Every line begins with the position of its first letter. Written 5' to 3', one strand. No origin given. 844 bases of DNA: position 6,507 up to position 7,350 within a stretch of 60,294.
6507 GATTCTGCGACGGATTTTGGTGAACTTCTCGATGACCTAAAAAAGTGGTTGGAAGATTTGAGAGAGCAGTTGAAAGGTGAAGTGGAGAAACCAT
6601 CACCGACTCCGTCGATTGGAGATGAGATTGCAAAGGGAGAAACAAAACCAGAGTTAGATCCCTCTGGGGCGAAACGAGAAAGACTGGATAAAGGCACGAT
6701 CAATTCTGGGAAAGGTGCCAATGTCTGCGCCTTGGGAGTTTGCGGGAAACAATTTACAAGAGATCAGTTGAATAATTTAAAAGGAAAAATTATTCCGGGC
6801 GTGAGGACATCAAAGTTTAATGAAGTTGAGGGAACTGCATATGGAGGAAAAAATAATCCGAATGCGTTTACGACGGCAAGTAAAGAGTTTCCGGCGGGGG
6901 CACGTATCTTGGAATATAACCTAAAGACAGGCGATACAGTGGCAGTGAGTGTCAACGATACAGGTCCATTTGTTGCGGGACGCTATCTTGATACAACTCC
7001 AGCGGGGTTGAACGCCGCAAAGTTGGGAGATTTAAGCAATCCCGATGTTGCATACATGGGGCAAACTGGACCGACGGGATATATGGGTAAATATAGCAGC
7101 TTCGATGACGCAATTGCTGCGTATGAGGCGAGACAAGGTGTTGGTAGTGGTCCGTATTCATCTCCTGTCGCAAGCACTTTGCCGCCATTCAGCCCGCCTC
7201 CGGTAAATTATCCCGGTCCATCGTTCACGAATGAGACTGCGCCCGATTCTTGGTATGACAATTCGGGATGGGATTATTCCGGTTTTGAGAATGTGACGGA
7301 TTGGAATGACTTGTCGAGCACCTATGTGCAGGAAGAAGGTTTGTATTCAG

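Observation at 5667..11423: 1918-aa modular surface giant with an RlpA-like (DPBB) peptidoglycan-binding/lytic module: candidate host-contact machine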

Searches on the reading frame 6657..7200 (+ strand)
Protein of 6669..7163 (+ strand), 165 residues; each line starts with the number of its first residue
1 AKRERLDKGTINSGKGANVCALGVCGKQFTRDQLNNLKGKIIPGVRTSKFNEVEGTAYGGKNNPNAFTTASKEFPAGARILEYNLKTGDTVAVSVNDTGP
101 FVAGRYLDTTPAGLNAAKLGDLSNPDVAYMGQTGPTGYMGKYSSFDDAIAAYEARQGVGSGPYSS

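Call 5: search_solved_structures(query=window:6657-7200:+, max_evalue=10, show_alignments=3)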
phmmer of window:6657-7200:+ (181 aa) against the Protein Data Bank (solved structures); distinct sequences matched with E-value up to 10: 3.
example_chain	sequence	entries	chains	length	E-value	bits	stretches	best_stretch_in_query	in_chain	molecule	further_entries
4avr_A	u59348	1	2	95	1.1e-08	38.6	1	60-115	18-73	PA4485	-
2kpk_A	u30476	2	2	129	0.1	16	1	27-102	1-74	Membrane-associated guanylate kinase, WW and PDZ domain-containing protein 1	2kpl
8kea_A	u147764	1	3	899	0.14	15.5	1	53-117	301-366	hub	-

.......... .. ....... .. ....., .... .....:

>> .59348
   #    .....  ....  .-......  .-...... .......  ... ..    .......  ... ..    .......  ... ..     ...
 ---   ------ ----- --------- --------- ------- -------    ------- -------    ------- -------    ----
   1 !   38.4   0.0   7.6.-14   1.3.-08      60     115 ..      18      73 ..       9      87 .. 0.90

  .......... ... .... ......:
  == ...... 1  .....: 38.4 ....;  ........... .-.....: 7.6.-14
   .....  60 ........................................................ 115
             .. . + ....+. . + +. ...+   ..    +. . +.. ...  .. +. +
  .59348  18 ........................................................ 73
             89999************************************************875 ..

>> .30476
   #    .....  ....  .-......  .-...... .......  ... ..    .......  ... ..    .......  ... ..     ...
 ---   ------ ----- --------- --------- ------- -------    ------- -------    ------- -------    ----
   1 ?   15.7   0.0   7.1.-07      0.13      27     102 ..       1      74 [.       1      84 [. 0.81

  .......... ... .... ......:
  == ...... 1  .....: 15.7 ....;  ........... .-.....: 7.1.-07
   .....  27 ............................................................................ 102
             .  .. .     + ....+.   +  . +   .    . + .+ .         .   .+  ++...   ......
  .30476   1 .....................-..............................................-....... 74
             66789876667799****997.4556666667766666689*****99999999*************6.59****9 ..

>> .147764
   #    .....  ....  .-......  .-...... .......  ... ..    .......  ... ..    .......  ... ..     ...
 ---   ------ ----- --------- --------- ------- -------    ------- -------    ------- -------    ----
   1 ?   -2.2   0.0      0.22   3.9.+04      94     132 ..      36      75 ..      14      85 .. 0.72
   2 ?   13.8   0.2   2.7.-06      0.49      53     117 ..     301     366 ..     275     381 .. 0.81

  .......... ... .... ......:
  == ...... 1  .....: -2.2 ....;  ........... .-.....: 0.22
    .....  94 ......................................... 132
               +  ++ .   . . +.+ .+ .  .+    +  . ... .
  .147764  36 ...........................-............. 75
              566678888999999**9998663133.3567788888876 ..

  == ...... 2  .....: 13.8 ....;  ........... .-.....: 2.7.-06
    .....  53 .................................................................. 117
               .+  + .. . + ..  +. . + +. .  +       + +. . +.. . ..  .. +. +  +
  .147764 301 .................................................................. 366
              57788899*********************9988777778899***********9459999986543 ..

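Call 28: search_protein_representatives(protein=window:6669-7163:+)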
Query: 165 residues. Proteins with E-value up to 0.001 (for the whole library): 1802; up to 1e-10: 8; up to 1e-30: 5. The best 150 are listed.
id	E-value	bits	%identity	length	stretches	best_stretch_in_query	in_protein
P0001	2.2e-102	356.2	100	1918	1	1-165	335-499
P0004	6.2e-51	189.0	60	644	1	3-158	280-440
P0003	1.4e-47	178.1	57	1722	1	4-159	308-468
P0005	5.3e-44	166.4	55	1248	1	9-158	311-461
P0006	2.8e-32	128.3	54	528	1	23-160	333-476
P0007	1.2e-30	123.0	46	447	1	5-163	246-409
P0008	2.4e-16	76.5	38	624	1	29-158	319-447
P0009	3.9e-16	75.9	38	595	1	29-158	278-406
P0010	2.1e-10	57.2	36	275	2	55-121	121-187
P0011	2.4e-10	57.1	35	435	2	56-145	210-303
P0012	2.6e-10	56.9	48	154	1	54-122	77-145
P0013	3.8e-10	56.4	42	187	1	31-116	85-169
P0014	2.8e-09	53.6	48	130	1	54-117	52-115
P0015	3.1e-09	53.4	44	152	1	50-113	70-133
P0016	3.4e-09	53.3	43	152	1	52-121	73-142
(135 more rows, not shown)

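Call 33: find_homologous_proteins(query=A1, max_evalue=0.00001)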
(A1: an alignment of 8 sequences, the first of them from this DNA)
Query A1 (8 sequences) (165 aa, profile of the alignment): 2249 proteins with E <= 0.00001 among 4556 candidates; the best 120 are listed.
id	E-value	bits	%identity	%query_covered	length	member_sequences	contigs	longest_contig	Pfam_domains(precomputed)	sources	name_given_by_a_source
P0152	1.8e-22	98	34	47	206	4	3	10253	PF03330.25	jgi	-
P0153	3.9e-21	94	34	47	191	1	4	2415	PF03330.25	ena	-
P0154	1.7e-20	92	41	47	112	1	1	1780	PF03330.25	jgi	jgi:rare lipoprotein A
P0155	2.2e-20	91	37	46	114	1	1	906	PF03330.25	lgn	-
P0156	2.4e-20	91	41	48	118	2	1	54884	PF03330.25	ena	-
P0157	2.7e-20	91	35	56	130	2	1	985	PF03330.25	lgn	-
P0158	2.7e-20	91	32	51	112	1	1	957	PF03330.25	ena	-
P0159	3.4e-20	91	37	59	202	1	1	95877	PF03330.25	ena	-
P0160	3.4e-20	91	44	44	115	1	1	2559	PF03330.25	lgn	-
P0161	3.6e-20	91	43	32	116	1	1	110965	PF03330.25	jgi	-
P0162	3.9e-20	90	35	53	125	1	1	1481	PF03330.25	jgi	jgi:rare lipoprotein A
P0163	6.7e-20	90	41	37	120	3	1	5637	PF03330.25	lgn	-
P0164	8.1e-20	89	43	37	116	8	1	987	PF03330.25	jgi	jgi:rare lipoprotein A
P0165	8.4e-20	89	49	32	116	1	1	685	PF03330.25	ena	-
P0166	8.4e-20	89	41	43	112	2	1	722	PF03330.25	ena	-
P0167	8.5e-20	89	43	46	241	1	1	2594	PF03330.25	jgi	jgi:rare lipoprotein A (peptidoglycan hydrolase)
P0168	9.2e-20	89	35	51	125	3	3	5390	PF03330.25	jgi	jgi:rare lipoprotein A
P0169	1.1e-19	89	35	51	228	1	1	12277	PF03330.25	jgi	jgi:rare lipoprotein A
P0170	1.3e-19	89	47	32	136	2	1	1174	PF03330.25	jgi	jgi:rare lipoprotein A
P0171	1.5e-19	89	35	47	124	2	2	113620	PF03330.25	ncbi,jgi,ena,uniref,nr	ncbi:septal ring lytic transglycosylase RlpA family protein [uncultured Methylobacterium sp.]|jgi:ra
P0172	1.6e-19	89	41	37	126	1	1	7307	PF03330.25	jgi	jgi:rare lipoprotein A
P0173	1.6e-19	89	42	44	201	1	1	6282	PF03330.25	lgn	-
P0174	1.6e-19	88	44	37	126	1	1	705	PF03330.25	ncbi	-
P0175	1.7e-19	88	37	39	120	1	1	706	PF03330.25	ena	-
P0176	1.7e-19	88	38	50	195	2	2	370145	PF03330.25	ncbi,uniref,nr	ncbi:hypothetical protein GCM10022225_28190 [Plantactinospora mayteni]|uniref:Probable endolytic pep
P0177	2.0e-19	88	49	32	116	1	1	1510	PF03330.25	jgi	jgi:rare lipoprotein A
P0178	2.1e-19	88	38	41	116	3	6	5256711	PF03330.25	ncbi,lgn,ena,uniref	ncbi:septal ring lytic transglycosylase RlpA family protein [Methylobacterium sp. NFXW15]|uniref:sep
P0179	2.4e-19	88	37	45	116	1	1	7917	PF03330.25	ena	-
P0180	2.4e-19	88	37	52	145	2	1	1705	PF03330.25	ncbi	ncbi:unnamed protein product, partial [Phaeothamnion confervicola]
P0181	2.4e-19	88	33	53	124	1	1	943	PF03330.25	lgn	-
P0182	2.5e-19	88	42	43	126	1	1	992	PF03330.25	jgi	jgi:rare lipoprotein A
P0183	2.7e-19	88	44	33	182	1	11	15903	PF03330.25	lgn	-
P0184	2.8e-19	88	41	42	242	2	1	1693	PF03330.25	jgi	jgi:rare lipoprotein A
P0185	2.9e-19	88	43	37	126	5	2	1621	PF03330.25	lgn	-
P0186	3.2e-19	88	35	54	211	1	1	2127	PF03330.25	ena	-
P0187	4.4e-19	87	32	51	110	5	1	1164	PF03330.25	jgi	jgi:rare lipoprotein A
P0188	4.7e-19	87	39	50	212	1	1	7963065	PF03330.25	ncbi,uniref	ncbi:septal ring lytic transglycosylase RlpA family protein [Plantactinospora sp. WMMC1484]|uniref:s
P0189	4.8e-19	87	42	35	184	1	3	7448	PF03330.25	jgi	jgi:rare lipoprotein A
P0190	5.0e-19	87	37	50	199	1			PF03330.25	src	-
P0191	5.0e-19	87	35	53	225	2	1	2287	PF03330.25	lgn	-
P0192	5.2e-19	87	48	37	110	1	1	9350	PF03330.25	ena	-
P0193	5.3e-19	87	45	33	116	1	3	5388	PF03330.25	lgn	-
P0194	5.4e-19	87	41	37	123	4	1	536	PF03330.25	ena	-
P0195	5.5e-19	87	45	33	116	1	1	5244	PF03330.25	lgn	-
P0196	5.6e-19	87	31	53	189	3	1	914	PF03330.25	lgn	-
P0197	5.7e-19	87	43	37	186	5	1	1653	PF03330.25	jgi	jgi:rare lipoprotein A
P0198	5.7e-19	87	41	37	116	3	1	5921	PF03330.25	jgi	jgi:rare lipoprotein A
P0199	5.8e-19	87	41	42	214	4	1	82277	PF03330.25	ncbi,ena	-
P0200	6.0e-19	87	43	37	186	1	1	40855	PF03330.25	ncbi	-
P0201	6.2e-19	87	44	40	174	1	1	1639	PF03330.25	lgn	-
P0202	6.6e-19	86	41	38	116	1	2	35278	PF03330.25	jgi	jgi:rare lipoprotein A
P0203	7.0e-19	86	33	51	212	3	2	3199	PF03330.25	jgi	jgi:rare lipoprotein A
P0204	7.1e-19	86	41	37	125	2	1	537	PF03330.25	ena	-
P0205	7.1e-19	86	33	52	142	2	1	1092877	PF03330.25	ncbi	-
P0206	7.3e-19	86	37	47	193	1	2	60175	PF03330.25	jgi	jgi:rare lipoprotein A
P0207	8.3e-19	86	33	54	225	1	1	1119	PF03330.25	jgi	jgi:rare lipoprotein A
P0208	8.4e-19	86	41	37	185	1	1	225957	PF03330.25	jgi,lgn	-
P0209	8.6e-19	86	39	45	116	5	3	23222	PF03330.25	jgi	jgi:rare lipoprotein A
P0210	8.7e-19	86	39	50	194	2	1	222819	PF03330.25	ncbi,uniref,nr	ncbi:hypothetical protein Pen02_38850 [Plantactinospora endophytica]|uniref:Probable endolytic pepti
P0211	9.0e-19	86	37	50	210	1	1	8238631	PF03330.25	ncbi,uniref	ncbi:septal ring lytic transglycosylase RlpA family protein [Plantactinospora sp. WMMB782]|uniref:se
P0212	9.9e-19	86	43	41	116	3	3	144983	PF03330.25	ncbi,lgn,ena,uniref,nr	ncbi:septal ring lytic transglycosylase RlpA family protein [Methylobacterium aerolatum]|uniref:Endo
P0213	1.0e-18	86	31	72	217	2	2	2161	PF03330.25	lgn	-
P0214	1.0e-18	86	43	37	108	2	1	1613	PF03330.25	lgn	-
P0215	1.0e-18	86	38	38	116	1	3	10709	PF03330.25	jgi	jgi:rare lipoprotein A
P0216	1.0e-18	86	41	42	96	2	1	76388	PF03330.25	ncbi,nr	ncbi:hypothetical protein Ais01nite_33090 [Asanoa ishikariensis]|nr:hypothetical protein Ais01nite_3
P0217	1.1e-18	86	35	45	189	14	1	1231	PF03330.25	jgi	jgi:rare lipoprotein A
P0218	1.1e-18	86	35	39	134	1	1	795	PF03330.25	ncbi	-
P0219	1.1e-18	86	37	50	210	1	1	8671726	PF03330.25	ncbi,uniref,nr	ncbi:septal ring lytic transglycosylase RlpA family protein [Micromonospora sp. WMMD1102]|uniref:sep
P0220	1.1e-18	86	37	56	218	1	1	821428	PF03330.25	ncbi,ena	-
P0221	1.1e-18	86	41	41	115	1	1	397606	PF03330.25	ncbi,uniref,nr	ncbi:septal ring lytic transglycosylase RlpA family protein [Methylobacterium planeticum]|uniref:End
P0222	1.2e-18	86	40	41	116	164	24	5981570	PF03330.25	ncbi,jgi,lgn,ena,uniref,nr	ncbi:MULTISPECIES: septal ring lytic transglycosylase RlpA family protein [Methylobacterium]|jgi:rar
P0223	1.2e-18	86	42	33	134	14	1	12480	PF03330.25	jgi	jgi:rare lipoprotein A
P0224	1.2e-18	86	42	39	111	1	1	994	PF03330.25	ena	-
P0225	1.2e-18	86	41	38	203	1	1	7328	PF03330.25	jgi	jgi:rare lipoprotein A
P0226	1.3e-18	86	43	37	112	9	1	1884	PF03330.25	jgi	jgi:rare lipoprotein A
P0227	1.3e-18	86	43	41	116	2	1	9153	PF03330.25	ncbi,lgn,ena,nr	ncbi:septal ring lytic transglycosylase RlpA family protein [Methylobacterium sp. WL18]|nr:septal ri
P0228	1.3e-18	86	33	52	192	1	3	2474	PF03330.25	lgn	-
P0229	1.3e-18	86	41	41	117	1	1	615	PF03330.25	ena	-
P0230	1.3e-18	85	37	39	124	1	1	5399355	PF03330.25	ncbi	ncbi:MAG: septal ring lytic transglycosylase RlpA family protein [Methylobacterium frigidaeris]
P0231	1.5e-18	85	31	49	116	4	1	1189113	PF03330.25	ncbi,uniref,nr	ncbi:septal ring lytic transglycosylase RlpA family protein [Mesorhizobium sp. SP-1A]|uniref:septal 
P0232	1.5e-18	85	33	57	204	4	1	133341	PF03330.25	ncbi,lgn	-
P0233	1.6e-18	85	38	41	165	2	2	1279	PF03330.25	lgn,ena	-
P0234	1.6e-18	85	38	44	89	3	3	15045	PF03330.25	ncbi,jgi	ncbi:MAG: septal ring lytic transglycosylase RlpA family protein [Hyphomicrobiaceae bacterium]|jgi:r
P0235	1.6e-18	85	35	44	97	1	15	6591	PF03330.25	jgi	jgi:rare lipoprotein A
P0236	1.6e-18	85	43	37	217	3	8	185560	PF03330.25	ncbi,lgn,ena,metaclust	metaclust:\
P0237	1.7e-18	85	40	50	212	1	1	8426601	PF03330.25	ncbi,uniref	ncbi:septal ring lytic transglycosylase RlpA family protein [Plantactinospora sp. WMMB334]|uniref:se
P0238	1.7e-18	85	33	52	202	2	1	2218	PF03330.25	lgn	-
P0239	1.7e-18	85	38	47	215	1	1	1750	PF03330.25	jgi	jgi:rare lipoprotein A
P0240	1.7e-18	85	42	39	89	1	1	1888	PF03330.25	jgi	jgi:rare lipoprotein A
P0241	1.8e-18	85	42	35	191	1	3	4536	PF03330.25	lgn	-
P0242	1.9e-18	85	30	73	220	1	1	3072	PF03330.25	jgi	jgi:rare lipoprotein A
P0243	2.0e-18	85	29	72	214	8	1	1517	PF03330.25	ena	-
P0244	2.0e-18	85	41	42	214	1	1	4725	PF03330.25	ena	-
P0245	2.0e-18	85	38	38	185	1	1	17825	PF03330.25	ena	-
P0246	2.0e-18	85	41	42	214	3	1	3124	PF03330.25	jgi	jgi:rare lipoprotein A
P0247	2.1e-18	85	35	38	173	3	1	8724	PF03330.25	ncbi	-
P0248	2.1e-18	85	34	45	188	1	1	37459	PF03330.25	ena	-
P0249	2.1e-18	85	41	41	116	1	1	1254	PF03330.25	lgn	-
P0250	2.2e-18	85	34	46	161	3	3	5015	PF03330.25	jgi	jgi:rare lipoprotein A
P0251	2.2e-18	85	36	44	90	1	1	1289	PF03330.25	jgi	jgi:rare lipoprotein A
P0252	2.3e-18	85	37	56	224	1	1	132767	PF05036.19,PF03330.25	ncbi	-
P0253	2.3e-18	85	36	55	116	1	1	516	PF03330.25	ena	-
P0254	2.3e-18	85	38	38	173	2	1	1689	PF03330.25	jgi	jgi:rare lipoprotein A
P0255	2.4e-18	85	41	41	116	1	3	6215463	PF03330.25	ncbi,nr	ncbi:septal ring lytic transglycosylase RlpA family protein [Methylobacterium sp. WL64]|nr:septal ri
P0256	2.5e-18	85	32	58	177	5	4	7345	PF03330.25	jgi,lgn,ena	-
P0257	2.5e-18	85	38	44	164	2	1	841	PF03330.25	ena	-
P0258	2.6e-18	85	41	41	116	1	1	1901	PF03330.25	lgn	-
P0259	2.6e-18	85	36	44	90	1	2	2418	PF03330.25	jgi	jgi:rare lipoprotein A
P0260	2.6e-18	85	38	44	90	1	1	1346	PF03330.25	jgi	jgi:rare lipoprotein A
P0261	2.7e-18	85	45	33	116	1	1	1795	PF03330.25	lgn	-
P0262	2.7e-18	85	33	53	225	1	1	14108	PF03330.25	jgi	jgi:rare lipoprotein A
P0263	2.7e-18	84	33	54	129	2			PF03330.25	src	-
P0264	2.8e-18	84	39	37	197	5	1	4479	PF03330.25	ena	-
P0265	2.8e-18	84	37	41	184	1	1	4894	PF03330.25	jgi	jgi:rare lipoprotein A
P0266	2.8e-18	84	36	59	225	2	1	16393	PF03330.25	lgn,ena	-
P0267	2.9e-18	84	38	52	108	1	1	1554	PF03330.25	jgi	jgi:rare lipoprotein A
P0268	2.9e-18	84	39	37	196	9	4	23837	PF03330.25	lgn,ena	-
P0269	3.0e-18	84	38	37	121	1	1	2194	PF03330.25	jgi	jgi:rare lipoprotein A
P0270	3.3e-18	84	41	41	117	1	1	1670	PF03330.25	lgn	-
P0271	3.3e-18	84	42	33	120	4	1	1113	PF03330.25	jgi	jgi:rare lipoprotein A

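Call 38: search_protein_families(library=pfam, proteins=[P0004, P0005, P0006, P0007, P0008, P0009], max_evalue=0.01)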
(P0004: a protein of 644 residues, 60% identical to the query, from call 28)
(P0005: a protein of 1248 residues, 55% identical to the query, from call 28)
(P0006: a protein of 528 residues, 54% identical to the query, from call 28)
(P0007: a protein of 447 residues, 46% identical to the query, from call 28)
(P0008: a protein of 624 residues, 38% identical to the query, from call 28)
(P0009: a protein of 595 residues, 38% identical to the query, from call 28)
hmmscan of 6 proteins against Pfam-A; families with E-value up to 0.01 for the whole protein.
P0004 (644 aa): 2 families
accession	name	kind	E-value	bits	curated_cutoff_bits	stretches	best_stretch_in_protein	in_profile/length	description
PF03330.24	DPBB_1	-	0.00039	21.1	28.8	1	323-398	5-70/83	Lytic transglycolase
PF18495.6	VbhA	-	0.0019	18.6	25.9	1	583-604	25-46/47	Antitoxin VbhA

P0005 (1248 aa): 4 families
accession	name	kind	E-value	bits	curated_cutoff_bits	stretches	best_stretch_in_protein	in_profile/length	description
PF01471.23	PG_binding_1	-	1.1e-18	67.6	23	1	996-1051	1-57/57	Putative peptidoglycan binding domain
PF09374.15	PG_binding_3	-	1.3e-06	28.9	24.6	0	1000-1029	3-32/76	Predicted Peptidoglycan domain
PF03330.24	DPBB_1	-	1.7e-06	28.6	28.8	1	350-428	7-79/83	Lytic transglycolase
PF24165.1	TMP_C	-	0.00014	22.3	27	0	994-1015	12-33/36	Tape measure protein C-terminal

P0006 (528 aa): 1 family
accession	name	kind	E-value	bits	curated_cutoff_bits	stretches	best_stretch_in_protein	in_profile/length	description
PF03330.24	DPBB_1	-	5.6e-07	30.1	28.8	1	366-426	13-70/83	Lytic transglycolase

P0007 (447 aa): 1 family
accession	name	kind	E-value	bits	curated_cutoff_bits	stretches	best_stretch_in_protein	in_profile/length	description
PF03330.24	DPBB_1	-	0.0002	22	28.8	1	290-365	5-75/83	Lytic transglycolase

P0008 (624 aa): 1 family
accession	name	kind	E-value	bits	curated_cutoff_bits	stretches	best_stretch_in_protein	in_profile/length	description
PF03330.24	DPBB_1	-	5.4e-15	55.8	28.8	1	336-415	6-80/83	Lytic transglycolase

P0009 (595 aa): 1 family
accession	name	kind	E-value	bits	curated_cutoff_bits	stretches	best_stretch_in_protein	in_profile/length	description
PF03330.24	DPBB_1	-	1.3e-15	57.9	28.8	1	295-374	6-80/83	Lytic transglycolase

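Call 41: predict_structure(alignment_id=A2)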
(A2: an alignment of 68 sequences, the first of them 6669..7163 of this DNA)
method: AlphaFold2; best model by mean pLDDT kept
length: 165 residues; sequences in the alignment: 68
mean_pLDDT: 90.8   pTM: 0.87
mean pLDDT of the five models: 90.8, 90.2, 89.9, 87.8, 87.0
residues with pLDDT >= 90: 123; 70-90: 33; 50-70: 2; < 50: 7
segments of 3 or more residues with pLDDT < 50: 159-165
pLDDT, mean of each block of 10 residues (from residue 1): 91 90 85 95 96 87 95 96 98 93 91 98 98 96 98 75 34
secondary structure, 60 per line:
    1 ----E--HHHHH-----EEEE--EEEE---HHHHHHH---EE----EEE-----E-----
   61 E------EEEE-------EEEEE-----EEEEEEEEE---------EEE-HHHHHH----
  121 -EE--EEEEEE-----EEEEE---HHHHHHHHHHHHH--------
elements in order: H8-12 E18-21 E24-27 H31-37 E47-49 E68-71 E79-83 E89-97 E107-109 H111-116 E126-131 E137-141 H145-157

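Call 43: find_related_loci(query=A3, collection=genome_contigs, flank=10000)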
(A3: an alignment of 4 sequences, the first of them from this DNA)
Query A3 (165 aa) in genome_contigs; peptide patterns used: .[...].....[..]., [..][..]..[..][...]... (x = any residue, [..] = any of these).
56 stretches matched a pattern, but none encodes a relative of the query by tblastn (E <= 1e-3).

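Call 44: find_related_loci(query=A3, collection=metagenome_contigs, flank=10000)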
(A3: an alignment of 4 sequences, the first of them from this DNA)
Query A3 (165 aa) in metagenome_contigs; peptide patterns used: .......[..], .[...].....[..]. (x = any residue, [..] = any of these).
29 stretches matched a pattern; 2 encode a relative of the query (tblastn E <= 1e-3); 2 distinct loci.
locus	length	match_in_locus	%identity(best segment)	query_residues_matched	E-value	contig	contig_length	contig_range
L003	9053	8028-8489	60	4-152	7e-60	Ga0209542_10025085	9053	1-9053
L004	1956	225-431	43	46-116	2e-10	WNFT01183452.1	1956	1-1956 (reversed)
